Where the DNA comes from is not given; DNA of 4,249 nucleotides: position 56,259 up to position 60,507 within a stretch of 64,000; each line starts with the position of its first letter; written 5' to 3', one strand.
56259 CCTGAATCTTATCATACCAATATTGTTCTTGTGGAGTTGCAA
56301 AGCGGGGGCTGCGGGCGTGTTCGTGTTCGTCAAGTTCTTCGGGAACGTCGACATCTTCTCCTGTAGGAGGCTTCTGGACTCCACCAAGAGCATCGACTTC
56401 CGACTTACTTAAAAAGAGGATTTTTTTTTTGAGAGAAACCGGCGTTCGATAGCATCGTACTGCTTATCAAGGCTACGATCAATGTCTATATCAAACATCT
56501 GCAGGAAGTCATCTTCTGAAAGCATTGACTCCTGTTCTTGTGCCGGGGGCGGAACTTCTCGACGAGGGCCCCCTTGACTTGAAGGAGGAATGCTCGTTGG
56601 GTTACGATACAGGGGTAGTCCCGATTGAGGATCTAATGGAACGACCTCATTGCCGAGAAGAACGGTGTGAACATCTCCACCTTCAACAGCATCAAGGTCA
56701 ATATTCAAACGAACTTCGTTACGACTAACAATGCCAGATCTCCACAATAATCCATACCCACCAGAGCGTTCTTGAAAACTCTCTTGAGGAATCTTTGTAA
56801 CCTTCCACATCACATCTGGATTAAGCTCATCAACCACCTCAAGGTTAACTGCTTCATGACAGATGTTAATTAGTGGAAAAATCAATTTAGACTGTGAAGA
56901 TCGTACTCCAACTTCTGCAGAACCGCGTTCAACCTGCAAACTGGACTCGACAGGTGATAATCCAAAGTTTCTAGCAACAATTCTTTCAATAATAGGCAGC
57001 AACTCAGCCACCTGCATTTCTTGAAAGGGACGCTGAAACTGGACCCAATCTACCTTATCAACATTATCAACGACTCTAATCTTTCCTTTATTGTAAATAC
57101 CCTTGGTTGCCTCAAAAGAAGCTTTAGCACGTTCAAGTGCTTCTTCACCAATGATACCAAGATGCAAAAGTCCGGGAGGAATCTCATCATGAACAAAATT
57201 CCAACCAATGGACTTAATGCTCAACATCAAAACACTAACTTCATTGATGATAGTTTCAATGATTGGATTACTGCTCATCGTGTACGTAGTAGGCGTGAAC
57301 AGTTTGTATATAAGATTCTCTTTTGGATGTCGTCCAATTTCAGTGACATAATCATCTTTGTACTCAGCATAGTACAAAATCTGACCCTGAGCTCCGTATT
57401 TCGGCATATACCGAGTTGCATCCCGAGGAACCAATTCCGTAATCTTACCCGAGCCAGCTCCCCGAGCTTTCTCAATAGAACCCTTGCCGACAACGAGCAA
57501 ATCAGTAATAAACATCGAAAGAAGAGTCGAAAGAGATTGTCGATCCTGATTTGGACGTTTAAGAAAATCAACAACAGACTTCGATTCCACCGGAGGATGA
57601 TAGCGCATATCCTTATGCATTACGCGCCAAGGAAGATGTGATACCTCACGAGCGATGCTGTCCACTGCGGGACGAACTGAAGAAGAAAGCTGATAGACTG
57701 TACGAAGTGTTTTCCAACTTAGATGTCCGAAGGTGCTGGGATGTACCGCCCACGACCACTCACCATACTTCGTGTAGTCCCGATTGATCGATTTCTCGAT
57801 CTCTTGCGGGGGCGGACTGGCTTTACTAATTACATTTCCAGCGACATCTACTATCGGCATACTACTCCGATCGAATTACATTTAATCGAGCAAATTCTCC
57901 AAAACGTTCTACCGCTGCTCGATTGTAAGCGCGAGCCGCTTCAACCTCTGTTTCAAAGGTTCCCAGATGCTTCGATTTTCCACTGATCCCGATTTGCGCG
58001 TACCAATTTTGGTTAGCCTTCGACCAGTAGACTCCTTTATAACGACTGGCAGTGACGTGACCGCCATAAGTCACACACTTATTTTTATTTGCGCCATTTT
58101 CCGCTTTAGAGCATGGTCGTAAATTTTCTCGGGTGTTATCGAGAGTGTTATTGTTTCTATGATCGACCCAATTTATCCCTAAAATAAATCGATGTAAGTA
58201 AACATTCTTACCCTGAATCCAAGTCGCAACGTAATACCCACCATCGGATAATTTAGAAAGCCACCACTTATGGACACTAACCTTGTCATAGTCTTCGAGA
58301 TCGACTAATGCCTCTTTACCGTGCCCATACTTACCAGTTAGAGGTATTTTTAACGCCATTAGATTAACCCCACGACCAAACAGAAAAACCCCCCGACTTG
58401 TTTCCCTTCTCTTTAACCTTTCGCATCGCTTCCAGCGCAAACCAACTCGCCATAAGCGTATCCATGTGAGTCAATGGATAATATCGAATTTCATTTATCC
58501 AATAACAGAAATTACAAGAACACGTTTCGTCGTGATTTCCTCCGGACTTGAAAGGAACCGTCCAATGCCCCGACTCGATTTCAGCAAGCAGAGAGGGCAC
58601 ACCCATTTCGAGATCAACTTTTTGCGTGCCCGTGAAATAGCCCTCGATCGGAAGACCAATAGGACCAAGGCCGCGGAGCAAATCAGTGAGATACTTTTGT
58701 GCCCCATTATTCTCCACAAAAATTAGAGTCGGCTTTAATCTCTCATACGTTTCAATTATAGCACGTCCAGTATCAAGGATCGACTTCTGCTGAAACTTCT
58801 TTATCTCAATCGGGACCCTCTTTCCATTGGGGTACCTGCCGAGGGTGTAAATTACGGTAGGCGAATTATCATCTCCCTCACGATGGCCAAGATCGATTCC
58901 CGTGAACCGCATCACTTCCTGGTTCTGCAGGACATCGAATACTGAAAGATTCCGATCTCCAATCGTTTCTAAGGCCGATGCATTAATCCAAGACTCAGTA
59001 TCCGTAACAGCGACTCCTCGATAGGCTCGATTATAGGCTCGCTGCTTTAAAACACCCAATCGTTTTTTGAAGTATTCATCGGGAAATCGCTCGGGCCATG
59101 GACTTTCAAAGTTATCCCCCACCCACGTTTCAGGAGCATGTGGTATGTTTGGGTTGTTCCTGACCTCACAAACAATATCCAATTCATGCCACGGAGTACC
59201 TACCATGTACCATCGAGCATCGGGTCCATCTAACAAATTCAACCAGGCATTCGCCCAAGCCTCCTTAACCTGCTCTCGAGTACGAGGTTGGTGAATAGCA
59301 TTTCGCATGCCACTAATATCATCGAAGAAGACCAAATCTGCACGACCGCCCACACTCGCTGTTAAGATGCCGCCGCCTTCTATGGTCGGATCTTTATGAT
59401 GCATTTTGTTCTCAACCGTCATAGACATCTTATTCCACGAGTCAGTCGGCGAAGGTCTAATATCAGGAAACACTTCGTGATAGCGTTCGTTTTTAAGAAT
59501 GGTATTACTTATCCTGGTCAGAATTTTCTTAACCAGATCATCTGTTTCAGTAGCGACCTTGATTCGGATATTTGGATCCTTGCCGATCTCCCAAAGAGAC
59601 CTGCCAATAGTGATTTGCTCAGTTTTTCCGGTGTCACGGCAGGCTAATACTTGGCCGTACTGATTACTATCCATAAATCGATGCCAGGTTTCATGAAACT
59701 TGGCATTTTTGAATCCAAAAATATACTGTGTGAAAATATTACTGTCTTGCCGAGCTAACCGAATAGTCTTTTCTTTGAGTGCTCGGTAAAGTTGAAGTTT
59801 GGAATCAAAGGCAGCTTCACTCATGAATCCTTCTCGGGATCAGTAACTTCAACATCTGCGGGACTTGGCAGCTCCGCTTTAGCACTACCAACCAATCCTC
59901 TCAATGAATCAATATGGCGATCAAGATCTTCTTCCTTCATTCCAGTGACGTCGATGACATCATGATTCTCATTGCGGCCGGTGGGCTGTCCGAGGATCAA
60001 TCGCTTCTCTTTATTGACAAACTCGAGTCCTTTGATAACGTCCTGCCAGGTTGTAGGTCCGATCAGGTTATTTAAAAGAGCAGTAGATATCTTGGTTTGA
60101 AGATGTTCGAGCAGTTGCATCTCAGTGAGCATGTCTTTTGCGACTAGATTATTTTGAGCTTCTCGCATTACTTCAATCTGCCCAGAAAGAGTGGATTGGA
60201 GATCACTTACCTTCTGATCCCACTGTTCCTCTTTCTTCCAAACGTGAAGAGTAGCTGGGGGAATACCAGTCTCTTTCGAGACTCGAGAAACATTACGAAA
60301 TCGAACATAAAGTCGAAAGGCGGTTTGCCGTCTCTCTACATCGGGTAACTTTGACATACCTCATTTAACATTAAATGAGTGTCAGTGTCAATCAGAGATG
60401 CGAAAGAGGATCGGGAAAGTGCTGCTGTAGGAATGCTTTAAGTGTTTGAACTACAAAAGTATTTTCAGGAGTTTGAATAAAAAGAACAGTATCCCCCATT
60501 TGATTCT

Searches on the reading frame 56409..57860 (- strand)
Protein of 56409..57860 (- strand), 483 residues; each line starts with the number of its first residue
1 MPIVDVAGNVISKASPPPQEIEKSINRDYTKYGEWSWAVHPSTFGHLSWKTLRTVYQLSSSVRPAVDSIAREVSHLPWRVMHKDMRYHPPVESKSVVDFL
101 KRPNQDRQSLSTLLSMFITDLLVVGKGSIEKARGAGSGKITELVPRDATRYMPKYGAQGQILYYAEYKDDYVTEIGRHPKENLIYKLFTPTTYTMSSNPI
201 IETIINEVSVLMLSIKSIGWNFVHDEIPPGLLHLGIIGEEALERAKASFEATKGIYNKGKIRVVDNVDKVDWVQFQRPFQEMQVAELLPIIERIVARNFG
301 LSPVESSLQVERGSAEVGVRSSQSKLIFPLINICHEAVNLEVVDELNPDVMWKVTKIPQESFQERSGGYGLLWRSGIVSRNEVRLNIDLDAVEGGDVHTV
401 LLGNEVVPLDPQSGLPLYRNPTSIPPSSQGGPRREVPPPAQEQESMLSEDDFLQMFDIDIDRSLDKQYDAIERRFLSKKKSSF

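Call 3: search_protein_families(library=pfam, proteins=[window:56409-57860:-], max_evalue=0.1)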
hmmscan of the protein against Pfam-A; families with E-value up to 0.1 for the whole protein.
window:56409-57860:- (483 aa): 1 family
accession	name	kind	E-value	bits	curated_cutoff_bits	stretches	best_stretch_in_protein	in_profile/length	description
PF04860.17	Phage_portal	-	1.3e-21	77.6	39.1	1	61-384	2-317/321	Phage portal protein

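Call 4: search_protein_families(library=phrogs, proteins=[window:56409-57860:-], max_evalue=0.01)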
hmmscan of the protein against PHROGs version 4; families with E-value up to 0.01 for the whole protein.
window:56409-57860:- (483 aa): 5 families
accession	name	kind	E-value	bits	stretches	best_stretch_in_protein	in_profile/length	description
phrog_12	-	head and packaging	3.5e-27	96.7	1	48-408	82-432/646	portal protein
phrog_2662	-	head and packaging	2e-26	93.8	1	21-402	23-418/717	portal protein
phrog_5929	-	head and packaging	1.7e-07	31.8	1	218-402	7-197/228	portal protein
phrog_37955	-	head and packaging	2.2e-05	23.8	1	92-402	163-490/945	portal protein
phrog_11323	-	unknown function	0.0028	18.7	0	362-401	63-103/130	-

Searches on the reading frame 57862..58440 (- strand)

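Call 84: search_protein_families(library=phrogs, proteins=[window:57862-58440:-], max_evalue=0.001)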
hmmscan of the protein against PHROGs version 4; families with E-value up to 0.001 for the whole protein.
window:57862-58440:- (192 aa): 9 families
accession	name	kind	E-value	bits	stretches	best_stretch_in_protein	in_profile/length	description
phrog_99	-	DNA, RNA and nucleotide metabolism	9.8e-38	131.8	1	41-188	110-268/383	HNH endonuclease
phrog_4578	-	DNA, RNA and nucleotide metabolism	1.3e-20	74.6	1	91-187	31-122/130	HNH endonuclease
phrog_374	-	DNA, RNA and nucleotide metabolism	1.7e-11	44.6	1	93-185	327-412/617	HNH endonuclease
phrog_953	-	DNA, RNA and nucleotide metabolism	2.2e-10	41.4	1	134-185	315-367/420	HNH endonuclease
phrog_36769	-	unknown function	3e-10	41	1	47-178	208-346/367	-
phrog_3593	-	DNA, RNA and nucleotide metabolism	2.4e-09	38.2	1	92-182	113-199/210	HNH endonuclease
phrog_24751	-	DNA, RNA and nucleotide metabolism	3e-05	25.2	1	135-174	12-53/65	HNH endonuclease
phrog_59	-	DNA, RNA and nucleotide metabolism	5.6e-05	23.7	1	63-173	170-257/423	HNH endonuclease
phrog_13470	-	DNA, RNA and nucleotide metabolism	0.00017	22.7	1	123-175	86-138/152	HNH endonuclease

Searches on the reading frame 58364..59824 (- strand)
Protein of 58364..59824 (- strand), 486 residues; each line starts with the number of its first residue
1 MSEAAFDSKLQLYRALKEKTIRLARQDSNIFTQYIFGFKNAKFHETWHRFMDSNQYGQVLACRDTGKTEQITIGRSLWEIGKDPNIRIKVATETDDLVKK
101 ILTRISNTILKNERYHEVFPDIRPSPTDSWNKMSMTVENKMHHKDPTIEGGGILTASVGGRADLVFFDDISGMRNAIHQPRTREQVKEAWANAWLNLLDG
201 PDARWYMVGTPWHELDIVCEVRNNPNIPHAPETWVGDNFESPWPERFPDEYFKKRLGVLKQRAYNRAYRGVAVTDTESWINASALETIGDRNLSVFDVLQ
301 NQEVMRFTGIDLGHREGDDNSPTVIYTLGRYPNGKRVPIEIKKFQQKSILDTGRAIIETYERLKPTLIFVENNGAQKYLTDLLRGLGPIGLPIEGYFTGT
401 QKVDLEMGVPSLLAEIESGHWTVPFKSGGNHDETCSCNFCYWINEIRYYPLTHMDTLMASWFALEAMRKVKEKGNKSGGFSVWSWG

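Call 3: search_protein_families(library=pfam, proteins=[window:58364-59824:-], max_evalue=0.1)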
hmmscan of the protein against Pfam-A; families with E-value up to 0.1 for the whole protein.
window:58364-59824:- (486 aa): 0 families

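Call 4: search_protein_families(library=phrogs, proteins=[window:58364-59824:-], max_evalue=0.01)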
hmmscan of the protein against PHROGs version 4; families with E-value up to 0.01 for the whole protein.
window:58364-59824:- (486 aa): 5 families
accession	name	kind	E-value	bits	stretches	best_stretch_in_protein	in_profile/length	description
phrog_38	-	head and packaging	2.8e-49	169.5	1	13-403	261-647/760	terminase large subunit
phrog_4758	-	head and packaging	4.1e-09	37.1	1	18-218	10-214/243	terminase large subunit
phrog_28155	-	head and packaging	2.4e-07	31.8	1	37-225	42-235/260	terminase large subunit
phrog_17672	-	head and packaging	2.4e-06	27.8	1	49-178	59-188/395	terminase large subunit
phrog_31692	-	head and packaging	0.00027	21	1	334-434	169-267/328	terminase large subunit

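Call 63: search_dna_similar(query=window:58364-59824:-, collection=phages, mode=protein, max_rows=12)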
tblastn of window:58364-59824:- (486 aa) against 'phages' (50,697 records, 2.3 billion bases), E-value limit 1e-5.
Records with a match: 66; places in all: 66; records where one place covers at least 80% of the query: 0.
Best place of each record, by identity: <60% 66.
By first word of the organism name: Streptomyces 29; Bacillus 6; Roseobacter 5; Lentibacter 5; Leptospira 4; Synechococcus 4; Ruegeria 2; Celeribacter 2; Weizmannia 1; ANMV-1 1; and 7 more.
By host as written in the record: Streptomyces griseus ATCC 10137 10; Streptomyces scabiei RL-34 7; Lentibacter sp. SH36 5; Leptospira biflexa Patoc 1 4; Streptomyces lividans JI 1326 4; Streptomyces viridochromogenes DSM40736 4; Ruegeria pomeroyi DSS-3 3; - 3; and 20 more.
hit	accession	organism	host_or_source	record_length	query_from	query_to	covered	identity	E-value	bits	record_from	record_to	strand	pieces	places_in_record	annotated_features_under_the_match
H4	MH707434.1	Bacillus phage BSP19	Bacillus subtilis KACC 17797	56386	17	380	75%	23.8%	7e-7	58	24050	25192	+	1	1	putative large terminase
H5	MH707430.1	Bacillus phage BSP7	Bacillus subtilis ATCC 21336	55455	17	380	75%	23.8%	7e-7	58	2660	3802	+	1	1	putative large terminase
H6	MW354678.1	Bacillus phage BSTP12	Bacillus subtilis BSC16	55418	17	380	75%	23.8%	7e-7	58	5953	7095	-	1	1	BSTP12_012: terminase subunit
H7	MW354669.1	Bacillus phage BSTP5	Bacillus subtilis BSC21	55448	17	380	75%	23.8%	7e-7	58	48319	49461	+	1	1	terminase large subunit/tail sheath protein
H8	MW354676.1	Bacillus phage BSTP8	Bacillus subtilis KCCM12150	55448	17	380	75%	23.8%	7e-7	58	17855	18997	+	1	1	BSTP8_035: tail sheath protein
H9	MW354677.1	Bacillus phage BSTP10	Bacillus subtilis KCCM12150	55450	17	380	75%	23.8%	7e-7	58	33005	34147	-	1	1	BSTP10_045: terminase large subunit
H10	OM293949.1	Weizmannia phage Youna2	Weizmannia coagulans KACC 15983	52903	17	380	75%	22.6%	2e-11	72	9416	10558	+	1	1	terminase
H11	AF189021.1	Roseobacter phage SIO1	Rosebacter SIO67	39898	47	376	68%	22.6%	6e-9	65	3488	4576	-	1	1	gp4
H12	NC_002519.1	Roseobacter phage SIO1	Rosebacter SIO67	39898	47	376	68%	22.6%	6e-9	65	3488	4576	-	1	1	gp4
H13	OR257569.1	Ruegeria phage RpAliso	Ruegeria pomeroyi DSS-3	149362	78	375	61%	24.6%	1e-6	57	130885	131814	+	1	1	terminase large subunit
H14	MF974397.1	Leptospira phage LE4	Leptospira biflexa Patoc 1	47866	30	319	60%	24.6%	3e-6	56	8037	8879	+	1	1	terminase large subunit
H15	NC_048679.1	Leptospira phage LE4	Leptospira biflexa Patoc 1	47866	30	319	60%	24.6%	3e-6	56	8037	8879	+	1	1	terminase large subunit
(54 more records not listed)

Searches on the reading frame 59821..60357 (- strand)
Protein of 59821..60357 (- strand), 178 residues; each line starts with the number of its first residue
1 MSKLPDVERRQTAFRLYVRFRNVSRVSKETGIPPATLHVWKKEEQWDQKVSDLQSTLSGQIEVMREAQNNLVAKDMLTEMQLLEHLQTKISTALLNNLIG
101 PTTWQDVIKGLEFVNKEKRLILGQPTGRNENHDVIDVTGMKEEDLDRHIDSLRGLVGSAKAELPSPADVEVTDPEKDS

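Call 84: search_protein_families(library=phrogs, proteins=[window:59821-60357:-], max_evalue=0.001)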
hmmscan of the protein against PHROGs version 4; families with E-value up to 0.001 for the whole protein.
window:59821-60357:- (178 aa): 6 families
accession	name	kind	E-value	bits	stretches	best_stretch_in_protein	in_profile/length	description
phrog_6299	-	head and packaging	7.5e-06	27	1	12-146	22-168/193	terminase small subunit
phrog_14025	-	unknown function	3.8e-05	24.9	1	5-62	15-70/98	-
phrog_3746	-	head and packaging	0.00012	22.1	1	8-65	11-72/374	terminase large subunit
phrog_4151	-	DNA, RNA and nucleotide metabolism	0.00051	20.9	1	8-63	8-63/154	DNA binding protein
phrog_2606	-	head and packaging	0.00076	19.9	1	8-73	7-85/310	terminase small subunit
phrog_5751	-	head and packaging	0.00083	19.4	0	8-48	71-111/548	terminase large subunit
